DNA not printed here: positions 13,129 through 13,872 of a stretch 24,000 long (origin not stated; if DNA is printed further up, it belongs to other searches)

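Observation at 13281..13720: tsaB is interrupted in frame by a DUF559 endonuclease cassette bounded by hairpin-containing inverted repeats that encode their own linkers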

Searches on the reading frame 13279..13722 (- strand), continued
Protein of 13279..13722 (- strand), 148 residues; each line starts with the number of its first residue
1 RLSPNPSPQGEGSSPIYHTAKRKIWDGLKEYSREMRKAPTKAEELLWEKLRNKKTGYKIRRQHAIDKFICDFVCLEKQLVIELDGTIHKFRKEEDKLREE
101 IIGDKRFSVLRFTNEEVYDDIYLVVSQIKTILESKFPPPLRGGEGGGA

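Call 31: search_protein_families(library=ncbifam, proteins=[L006:7098-10319:+, L009:6294-9785:+, L027:6087-9968:+, L031:5721-9659:+, L025:6792-9869:+, L038:5205-8936:+, L030:6762-9293:+, L042:4142-6394:+], max_evalue=1e-10)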
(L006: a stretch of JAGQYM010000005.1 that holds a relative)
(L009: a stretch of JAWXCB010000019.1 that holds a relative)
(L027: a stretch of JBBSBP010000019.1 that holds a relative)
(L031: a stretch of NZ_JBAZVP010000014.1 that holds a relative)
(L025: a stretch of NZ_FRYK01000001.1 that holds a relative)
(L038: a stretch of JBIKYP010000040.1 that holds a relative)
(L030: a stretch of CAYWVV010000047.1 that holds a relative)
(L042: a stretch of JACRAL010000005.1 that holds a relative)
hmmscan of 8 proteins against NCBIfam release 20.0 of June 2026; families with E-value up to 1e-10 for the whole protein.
L006:7098-10319:+ (1074 aa): 16 families
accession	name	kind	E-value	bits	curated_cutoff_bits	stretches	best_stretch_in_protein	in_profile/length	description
TIGR00396.1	leuS_bact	equivalog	4.4e-282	938.2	548.4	3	449-1074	238-842/843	leucine--tRNA ligase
NF008957.0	PRK12300.1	subfamily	5.3e-65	219.9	677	2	11-94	3-85/946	leucine--tRNA ligase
TIGR00422.1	valS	equivalog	1.7e-58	198.4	612.1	2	13-153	6-161/863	valine--tRNA ligase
NF009687.0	PRK13208.1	equivalog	2.2e-56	191.5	738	2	10-165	8-173/801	valine--tRNA ligase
TIGR00395.1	leuS_arch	equivalog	1.3e-45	155.8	648.5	2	847-1036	619-824/938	leucine--tRNA ligase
NF004349.1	PRK05729.1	equivalog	1.2e-41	142.8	704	2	847-1021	515-717/860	valine--tRNA ligase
TIGR00392.1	ileS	equivalog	1e-35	123.2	621.4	1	10-152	4-164/861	isoleucine--tRNA ligase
NF000540.1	alt_ValS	exception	2e-28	98.8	900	1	11-97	3-89/827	valine--tRNA ligase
TIGR00398.1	metG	equivalog_domain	1.1e-20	73.8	336.35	1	48-153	7-109/530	methionine--tRNA ligase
NF011492.0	PRK14900.1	equivalog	1.7e-20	72.5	1783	0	6-100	6-100/1044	valine--tRNA ligase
NF007294.0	PRK09767.1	equivalog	1.1e-18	67.4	218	1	331-441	4-115/117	DUF559 domain-containing protein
NF008900.0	PRK12267.1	equivalog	2.6e-16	59.3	598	0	39-153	3-114/648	methionine--tRNA ligase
NF001100.0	PRK00133.1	equivalog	4.3e-16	58.6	587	0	42-152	7-114/676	methionine--tRNA ligase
NF000257.1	MupA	exception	3.6e-14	51.5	1900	0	20-97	11-89/1024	mupirocin-resistant isoleucine--tRNA ligase MupA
NF000258.1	MupB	exception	1.1e-12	46.7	1900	0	18-96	9-88/1033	mupirocin-resistant isoleucine--tRNA ligase MupB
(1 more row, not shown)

L009:6294-9785:+ (1164 aa): 14 families
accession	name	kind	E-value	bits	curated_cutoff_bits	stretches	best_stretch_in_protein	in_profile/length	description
TIGR00396.1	leuS_bact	equivalog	1.6e-280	933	548.4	4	179-533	117-471/843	leucine--tRNA ligase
NF008957.0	PRK12300.1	subfamily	3.3e-61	207.4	677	3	934-1104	621-802/946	leucine--tRNA ligase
TIGR00422.1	valS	equivalog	1.1e-55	189.1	612.1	2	4-147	3-161/863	valine--tRNA ligase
NF009687.0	PRK13208.1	equivalog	1.1e-51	176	738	1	2-149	6-165/801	valine--tRNA ligase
TIGR00395.1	leuS_arch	equivalog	4.6e-42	144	648.5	2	936-1105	617-803/938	leucine--tRNA ligase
NF004349.1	PRK05729.1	equivalog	1.2e-37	129.7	704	2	932-1101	509-704/860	valine--tRNA ligase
TIGR00392.1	ileS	equivalog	1.7e-35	122.4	621.4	1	3-147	3-165/861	isoleucine--tRNA ligase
NF000540.1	alt_ValS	exception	1.3e-26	92.8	900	1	9-92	7-90/827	valine--tRNA ligase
TIGR00398.1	metG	equivalog_domain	1e-21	77.3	336.35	1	42-283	7-221/530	methionine--tRNA ligase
NF011492.0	PRK14900.1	equivalog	6.1e-21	74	1783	0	2-89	9-96/1044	valine--tRNA ligase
NF007294.0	PRK09767.1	equivalog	2e-19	69.8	218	1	595-703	5-112/117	DUF559 domain-containing protein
NF001100.0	PRK00133.1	equivalog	1e-17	64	587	1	36-162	7-130/676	methionine--tRNA ligase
NF008900.0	PRK12267.1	equivalog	1.3e-15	56.9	598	0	33-147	3-114/648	methionine--tRNA ligase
NF000257.1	MupA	exception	1.1e-11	43.2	1900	0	935-981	581-622/1024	mupirocin-resistant isoleucine--tRNA ligase MupA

L027:6087-9968:+ (1294 aa): 16 families
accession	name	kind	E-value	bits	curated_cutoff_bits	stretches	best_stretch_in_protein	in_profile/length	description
TIGR00392.1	ileS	equivalog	1.4e-292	973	621.4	2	9-634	2-555/861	isoleucine--tRNA ligase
NF000258.1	MupB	exception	8.5e-222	738.9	1900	3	790-1240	539-981/1033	mupirocin-resistant isoleucine--tRNA ligase MupB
NF000257.1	MupA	exception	2.4e-221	737.4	1900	3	788-1240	535-975/1024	mupirocin-resistant isoleucine--tRNA ligase MupA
TIGR00422.1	valS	equivalog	1.6e-99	334.1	612.1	3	788-1130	476-809/863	valine--tRNA ligase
NF009687.0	PRK13208.1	equivalog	2.8e-96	323.4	738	3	784-1114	480-793/801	valine--tRNA ligase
NF004349.1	PRK05729.1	equivalog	1.1e-87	295.1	704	3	789-1117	467-777/860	valine--tRNA ligase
NF040702.1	ileS_w_GNAT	exception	3.3e-76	256.8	1999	3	14-268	18-272/1100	isoleucine--tRNA ligase, N-acetyltransferase domain-containing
NF000540.1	alt_ValS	exception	2.1e-53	181.5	900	1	781-1085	517-805/827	valine--tRNA ligase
NF011492.0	PRK14900.1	equivalog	2.2e-45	154.9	1783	1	791-1116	485-805/1044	valine--tRNA ligase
TIGR00395.1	leuS_arch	equivalog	6.2e-38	130.4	648.5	2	807-1091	590-839/938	leucine--tRNA ligase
NF008957.0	PRK12300.1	subfamily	2.9e-35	121.5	677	2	814-1067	603-823/946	leucine--tRNA ligase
TIGR00396.1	leuS_bact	equivalog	2.6e-23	82.1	548.4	0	15-198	3-167/843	leucine--tRNA ligase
TIGR00398.1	metG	equivalog_domain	1.4e-20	73.6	336.35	0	817-1018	307-502/530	methionine--tRNA ligase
NF007294.0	PRK09767.1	equivalog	2.3e-17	63.2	218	1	668-767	9-106/117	DUF559 domain-containing protein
NF001100.0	PRK00133.1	equivalog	1.5e-15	56.8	587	0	821-1120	314-602/676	methionine--tRNA ligase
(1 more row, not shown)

L031:5721-9659:+ (1313 aa): 8 families
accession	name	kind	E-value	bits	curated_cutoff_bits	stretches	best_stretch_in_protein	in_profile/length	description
NF045497.1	IsobCoAmut_IcmF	equivalog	0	1794.6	1500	2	26-737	2-691/1076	fused isobutyryl-CoA mutase/GTPase IcmF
TIGR00641.1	acid_CoA_mut_N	subfamily_domain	3.6e-107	358.8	303.8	2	945-1312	157-525/528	methylmalonyl-CoA mutase N-terminal domain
NF006944.0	PRK09426.1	equivalog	8.2e-103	344.7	876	2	945-1311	187-553/721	methylmalonyl-CoA mutase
TIGR00750.1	lao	equivalog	8.9e-44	149.8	240.75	1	177-437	3-249/300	methylmalonyl Co-A mutase-associated GTPase MeaB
NF006958.0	PRK09435.1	equivalog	2.9e-39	135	329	1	171-438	16-273/333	methylmalonyl Co-A mutase-associated GTPase MeaB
TIGR00642.1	mmCoA_mut_beta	equivalog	4.5e-22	78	617.25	1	984-1228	207-453/620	methylmalonyl-CoA mutase small subunit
NF007294.0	PRK09767.1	equivalog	3.8e-21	75.3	218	1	786-894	4-113/117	DUF559 domain-containing protein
TIGR00640.1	acid_CoA_mut_C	subfamily_domain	6.1e-14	52.1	57.45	1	26-139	2-113/132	methylmalonyl-CoA mutase C-terminal domain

L025:6792-9869:+ (1026 aa): 11 families
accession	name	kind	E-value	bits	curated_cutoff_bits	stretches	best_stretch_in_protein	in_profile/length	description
NF007024.0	PRK09490.1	equivalog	0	1486.1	1497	2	7-408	341-742/1234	methionine synthase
TIGR02082.1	metH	equivalog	0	1211.5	1010.85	2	5-405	322-724/1182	methionine synthase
NF005719.0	PRK07535.1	domain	5.7e-39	133.9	259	1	27-275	2-235/268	methyltetrahydrofolate:corrinoid/iron-sulfur protein methyltransferase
TIGR02370.1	pyl_corrinoid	subfamily_domain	1.9e-35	122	215.3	2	548-645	82-181/197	methyltransferase cognate corrinoid protein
NF041607.1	dimeth_corrin_MtbC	equivalog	4.7e-30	104.6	350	1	546-671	78-199/203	dimethylamine corrinoid protein MtbC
NF040655.1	MtaC_Meth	equivalog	2.9e-27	95.3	420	1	550-691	119-250/253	methanol--corrinoid protein MtaC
NF040758.1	CODH_ACS_meth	exception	6.2e-26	91.3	370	1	25-278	3-242/261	carbon monoxide dehydrogenase/acetyl-CoA synthase methytransferase subunit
NF040669.1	MtaC2_Meth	equivalog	7.7e-24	84.4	450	1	550-693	126-261/267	methanol--corrinoid protein MtaC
NF007294.0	PRK09767.1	equivalog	1.1e-23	83.6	218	1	428-539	4-113/117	DUF559 domain-containing protein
NF047996.1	corrin_MtgC_2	exception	8.8e-23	80.9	370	1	551-645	90-186/212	glycine betaine-specific corrinoid protein MtgC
NF047995.1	corrinoid_MtgC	exception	1e-22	80.7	310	1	547-657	89-201/215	glycine betaine-specific corrinoid protein MtgC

L038:5205-8936:+ (1244 aa): 1 family
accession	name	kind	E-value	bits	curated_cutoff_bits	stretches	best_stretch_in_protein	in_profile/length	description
NF007294.0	PRK09767.1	equivalog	1.7e-18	66.8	218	1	961-1068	7-115/117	DUF559 domain-containing protein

L030:6762-9293:+ (844 aa): 16 families
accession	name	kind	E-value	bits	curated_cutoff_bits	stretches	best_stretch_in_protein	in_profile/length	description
NF008165.0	PRK10917.1-3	equivalog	2.9e-273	908.5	711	2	3-415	5-410/692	ATP-dependent DNA helicase RecG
NF008168.0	PRK10917.2-2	equivalog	1.4e-255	850.4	718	2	559-832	511-783/795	ATP-dependent DNA helicase RecG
NF008170.0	PRK10917.2-4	equivalog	4.6e-217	722.8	975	2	562-836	548-818/826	ATP-dependent DNA helicase RecG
TIGR00643.1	recG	equivalog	3.1e-214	713.3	659.4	2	561-807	385-628/629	ATP-dependent DNA helicase RecG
NF008163.0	PRK10917.1-1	equivalog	2.8e-191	637.4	796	2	561-817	419-673/692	ATP-dependent DNA helicase RecG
NF008164.0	PRK10917.1-2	equivalog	2.4e-189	631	785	2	562-828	424-687/704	ATP-dependent DNA helicase RecG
NF008166.0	PRK10917.1-4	equivalog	2.8e-185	617.4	864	2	561-818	432-687/705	ATP-dependent DNA helicase RecG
NF008167.0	PRK10917.2-1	equivalog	1.9e-175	585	995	2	561-831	445-733/744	ATP-dependent DNA helicase RecG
TIGR00580.2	mfd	equivalog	5.2e-112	375.9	800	2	564-787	583-800/907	transcription-repair coupling factor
NF008169.0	PRK10917.2-3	equivalog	5.6e-107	358.8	555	2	561-807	368-602/610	ATP-dependent DNA helicase RecG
NF007966.0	PRK10689.1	equivalog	4.6e-76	256.4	1329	2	565-788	751-968/1148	transcription-repair coupling factor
NF007294.0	PRK09767.1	equivalog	5.3e-15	55.5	218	1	447-547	9-108/117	DUF559 domain-containing protein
NF010337.0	PRK13766.1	equivalog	2.3e-13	49.2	610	0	299-402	39-143/781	Hef nuclease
NF008744.0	PRK11776.1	equivalog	3.7e-12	45.6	524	0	295-396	46-147/460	ATP-dependent RNA helicase DbpA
TIGR00595.1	priA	equivalog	6.6e-12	44.8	230.35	0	294-407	1-109/509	replication restart helicase PriA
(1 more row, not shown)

L042:4142-6394:+ (751 aa): 4 families
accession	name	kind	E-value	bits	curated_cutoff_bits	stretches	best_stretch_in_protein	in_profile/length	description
TIGR00644.1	recJ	equivalog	6.1e-157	523.2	396.9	2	273-747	85-546/546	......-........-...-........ exonuclease RecJ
NF008290.0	PRK11070.1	equivalog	3.4e-90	303.2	900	1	273-674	103-520/577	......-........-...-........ exonuclease RecJ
NF007294.0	PRK09767.1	equivalog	2.5e-20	72.7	218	1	140-245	5-111/117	DUF559 domain-containing protein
NF053576.1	RecJ_archaeal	equivalog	1.6e-15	56.9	360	0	450-606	290-450/452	RecJ family nuclease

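Call 47: search_solved_structures(query=A2, max_evalue=0.01, show_alignments=2)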
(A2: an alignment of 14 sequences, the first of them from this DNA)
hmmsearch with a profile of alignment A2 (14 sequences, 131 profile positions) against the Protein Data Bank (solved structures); distinct sequences matched with E-value up to 0.01: 2.
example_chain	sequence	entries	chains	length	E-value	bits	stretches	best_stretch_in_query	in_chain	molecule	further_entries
3hrl_A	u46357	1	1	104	4.7e-29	104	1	31-127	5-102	Endonuclease-Like Protein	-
3r3p_A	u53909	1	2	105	4.7e-06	29.6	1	54-122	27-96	Mobile intron protein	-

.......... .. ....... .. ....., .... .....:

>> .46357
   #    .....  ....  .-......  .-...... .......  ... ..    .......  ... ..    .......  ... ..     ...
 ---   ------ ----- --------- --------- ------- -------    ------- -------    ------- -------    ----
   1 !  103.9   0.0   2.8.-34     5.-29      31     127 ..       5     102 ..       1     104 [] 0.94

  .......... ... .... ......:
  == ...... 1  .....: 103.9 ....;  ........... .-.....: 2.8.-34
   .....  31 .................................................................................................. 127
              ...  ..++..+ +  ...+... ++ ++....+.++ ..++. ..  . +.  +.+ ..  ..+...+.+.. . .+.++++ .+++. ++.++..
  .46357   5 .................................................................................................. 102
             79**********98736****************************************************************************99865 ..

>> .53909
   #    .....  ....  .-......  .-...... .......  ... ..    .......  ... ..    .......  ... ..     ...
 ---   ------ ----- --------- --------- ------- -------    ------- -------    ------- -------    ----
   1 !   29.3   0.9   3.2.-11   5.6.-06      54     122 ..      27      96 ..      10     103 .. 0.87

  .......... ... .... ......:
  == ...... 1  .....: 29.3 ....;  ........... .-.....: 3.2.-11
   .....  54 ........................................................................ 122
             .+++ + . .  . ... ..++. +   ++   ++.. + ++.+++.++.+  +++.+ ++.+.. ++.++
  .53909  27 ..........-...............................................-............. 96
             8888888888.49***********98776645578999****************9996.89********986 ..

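Call 51: search_protein_families(library=pfam, proteins=[L038:5205-8936:+, L010:4076-5740:+, L012:7743-9290:+, L048:531-2942:+, L052:7188-8801:+, L070:6252-9308:+, L054:4710-8906:+], max_evalue=0.00001)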
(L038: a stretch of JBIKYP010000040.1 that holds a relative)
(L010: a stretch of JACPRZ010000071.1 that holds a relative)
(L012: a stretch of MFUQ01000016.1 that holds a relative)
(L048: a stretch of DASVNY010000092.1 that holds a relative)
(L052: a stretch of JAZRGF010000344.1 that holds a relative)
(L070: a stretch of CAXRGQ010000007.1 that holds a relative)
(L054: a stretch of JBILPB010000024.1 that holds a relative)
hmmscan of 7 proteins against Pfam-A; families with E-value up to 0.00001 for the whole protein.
L038:5205-8936:+ (1244 aa): 6 families
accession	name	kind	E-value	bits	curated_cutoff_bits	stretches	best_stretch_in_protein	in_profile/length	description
PF18135.7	Type_ISP_C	-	1.6e-85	287.6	25.9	2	1082-1237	182-342/342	Type ISP C-terminal specificity domain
PF04480.18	DUF559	-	5.7e-29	100.6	20.6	1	963-1063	7-108/109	Protein of unknown function (DUF559)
PF07669.17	Eco57I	-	1.4e-10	41.9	25.3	1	520-645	49-166/171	Eco57I restriction-modification methylase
PF20473.4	MmeI_Mtase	-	1.3e-09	38.1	27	1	417-633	12-217/259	MmeI, DNA-methyltransferase domain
PF02384.22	N6_Mtase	-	2.4e-08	34.1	20.4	1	350-631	4-201/311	N-6 DNA Methylase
PF18741.7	MTES_1575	-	7e-06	26.5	38.2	0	984-1063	10-96/96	REase_MTES_1575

L010:4076-5740:+ (555 aa): 3 families
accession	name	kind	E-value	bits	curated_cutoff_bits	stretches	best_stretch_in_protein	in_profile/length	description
PF02515.22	CoA_transf_3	-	6.1e-57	193.8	23.3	2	10-196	5-183/366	CoA-transferase family III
PF04480.18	DUF559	-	3.2e-32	111.1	20.6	1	225-328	4-108/109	Protein of unknown function (DUF559)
PF18741.7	MTES_1575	-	8.9e-06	26.1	38.2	0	255-328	16-96/96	REase_MTES_1575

L012:7743-9290:+ (516 aa): 7 families
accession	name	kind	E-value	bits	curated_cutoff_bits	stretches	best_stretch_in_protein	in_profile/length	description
PF04480.18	DUF559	-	3.1e-33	114.3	20.6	1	110-214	3-108/109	Protein of unknown function (DUF559)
PF13847.12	Methyltransf_31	-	7.5e-16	58.6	27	1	322-438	6-113/145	Methyltransferase domain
PF13649.12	Methyltransf_25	-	8.4e-14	52.5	27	1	323-430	1-97/97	Methyltransferase domain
PF08241.18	Methyltransf_11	-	2.4e-13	51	21.2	1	324-434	1-95/95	Methyltransferase domain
PF08242.18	Methyltransf_12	-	8.9e-09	36.4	30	1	324-432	1-98/98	Methyltransferase domain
PF13489.12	Methyltransf_23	-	1.3e-07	31.9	27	1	300-441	24-123/164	Methyltransferase domain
PF18741.7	MTES_1575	-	3.7e-07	30.6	38.2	1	135-212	10-94/96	REase_MTES_1575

L048:531-2942:+ (804 aa): 5 families
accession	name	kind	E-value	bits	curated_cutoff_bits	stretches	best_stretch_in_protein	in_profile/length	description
PF00501.34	AMP-binding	-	2.1e-78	264.2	29.9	2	392-628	151-378/384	AMP-binding enzyme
PF04480.18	DUF559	-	6e-30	103.8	20.6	1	268-373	4-108/109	Protein of unknown function (DUF559)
PF16177.11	ACAS_N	-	1.1e-22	80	27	1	15-70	1-55/55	Acetyl-coenzyme A synthetase N-terminus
PF13193.12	AMP-binding_C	-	5.1e-22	79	24.5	1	689-767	1-76/76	AMP-binding enzyme C-terminal domain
PF18741.7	MTES_1575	-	8.6e-07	29.4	38.2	1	292-372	10-95/96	REase_MTES_1575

L052:7188-8801:+ (538 aa): 3 families
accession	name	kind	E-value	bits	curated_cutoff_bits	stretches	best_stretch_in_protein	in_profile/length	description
PF02350.25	Epimerase_2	-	6.4e-116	387.4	30.6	2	29-271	5-237/347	UDP-N-acetylglucosamine 2-epimerase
PF04480.18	DUF559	-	1.3e-33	115.5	20.6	1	299-404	4-108/109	Protein of unknown function (DUF559)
PF18741.7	MTES_1575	-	8.6e-09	35.8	38.2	1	324-402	11-94/96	REase_MTES_1575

L070:6252-9308:+ (1019 aa): 5 families
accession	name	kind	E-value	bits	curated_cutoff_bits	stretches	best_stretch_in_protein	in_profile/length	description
PF04480.18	DUF559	-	5.2e-34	116.8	20.6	1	617-722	2-108/109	Protein of unknown function (DUF559)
PF07228.17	SpoIIE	-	3.9e-14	53.5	25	1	923-1018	98-190/192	Stage II sporulation protein E (SpoIIE)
PF13424.12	TPR_12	-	1.1e-12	48.4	30.1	1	187-255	6-76/77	Tetratricopeptide repeat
PF13374.12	TPR_10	-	9.2e-11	41.8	27.5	0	224-256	2-34/42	Tetratricopeptide repeat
PF18741.7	MTES_1575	-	5.4e-08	33.2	38.2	1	643-722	10-96/96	REase_MTES_1575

L054:4710-8906:+ (1399 aa): 7 families
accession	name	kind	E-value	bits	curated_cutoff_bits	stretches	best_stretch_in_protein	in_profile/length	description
PF02965.22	Met_synt_B12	-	2.1e-121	405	25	2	1229-1383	119-273/273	Vitamin B12 dependent methionine synthase, activation domain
PF02574.22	S-methyl_trans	-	1.5e-99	333.9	22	1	29-338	1-281/283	Homocysteine S-methyltransferase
PF00809.28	Pterin_bind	-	2.7e-61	207.8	25.5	1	375-613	1-244/244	Pterin binding enzyme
PF04480.18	DUF559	-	3e-36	124.1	20.6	1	1116-1217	6-108/109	Protein of unknown function (DUF559)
PF02607.22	B12-binding_2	-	1.7e-24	86.2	23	1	672-746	1-74/74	B12 binding domain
PF02310.24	B12-binding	-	8e-20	71.3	32.1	1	770-861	1-92/121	B12 binding domain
PF18741.7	MTES_1575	-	9e-06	26.1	38.2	0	1131-1217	5-96/96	REase_MTES_1575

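Call 72: find_related_loci(query=A2, collection=viral_contigs, flank=3000)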
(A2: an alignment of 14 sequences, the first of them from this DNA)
Query A2 (148 aa) in viral_contigs; peptide patterns used: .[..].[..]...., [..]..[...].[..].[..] (x = any residue, [..] = any of these).
196 stretches matched a pattern; 63 encode a relative of the query (tblastn E <= 1e-3); 63 distinct loci.
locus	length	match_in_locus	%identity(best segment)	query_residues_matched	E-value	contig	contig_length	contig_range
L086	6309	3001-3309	41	30-133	1e-20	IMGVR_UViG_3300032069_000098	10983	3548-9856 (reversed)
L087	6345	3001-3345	35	10-128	4e-18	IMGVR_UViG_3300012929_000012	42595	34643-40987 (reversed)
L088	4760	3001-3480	30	3-146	2e-13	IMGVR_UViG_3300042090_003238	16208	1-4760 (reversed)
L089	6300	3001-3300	31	30-130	2e-13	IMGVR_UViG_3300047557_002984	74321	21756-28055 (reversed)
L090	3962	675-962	37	34-129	4e-13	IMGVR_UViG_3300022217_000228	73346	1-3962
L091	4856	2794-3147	32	22-142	3e-12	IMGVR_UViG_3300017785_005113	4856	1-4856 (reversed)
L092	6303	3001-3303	33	30-132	3e-12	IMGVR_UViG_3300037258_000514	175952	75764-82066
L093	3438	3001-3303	31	32-129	8e-11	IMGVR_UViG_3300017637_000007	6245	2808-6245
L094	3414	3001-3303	32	32-129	7e-10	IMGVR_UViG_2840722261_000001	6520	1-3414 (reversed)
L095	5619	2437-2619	41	78-136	8e-10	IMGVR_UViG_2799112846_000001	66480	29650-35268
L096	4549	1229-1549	36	37-129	2e-9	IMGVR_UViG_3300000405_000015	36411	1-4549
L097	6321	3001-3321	36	37-129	3e-9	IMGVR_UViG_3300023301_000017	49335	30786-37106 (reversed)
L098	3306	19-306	33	39-128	2e-9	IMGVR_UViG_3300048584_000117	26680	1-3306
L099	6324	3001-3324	34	29-134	1e-8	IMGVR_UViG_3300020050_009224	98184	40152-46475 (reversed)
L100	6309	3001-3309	31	34-134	3e-8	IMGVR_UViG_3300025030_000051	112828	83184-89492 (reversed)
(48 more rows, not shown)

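Call 79: search_protein_families(library=padloc, proteins=[window:13318-13683:-], max_evalue=0.01)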
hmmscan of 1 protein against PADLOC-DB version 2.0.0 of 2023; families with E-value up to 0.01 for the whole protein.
seq(122 aa): 0 families
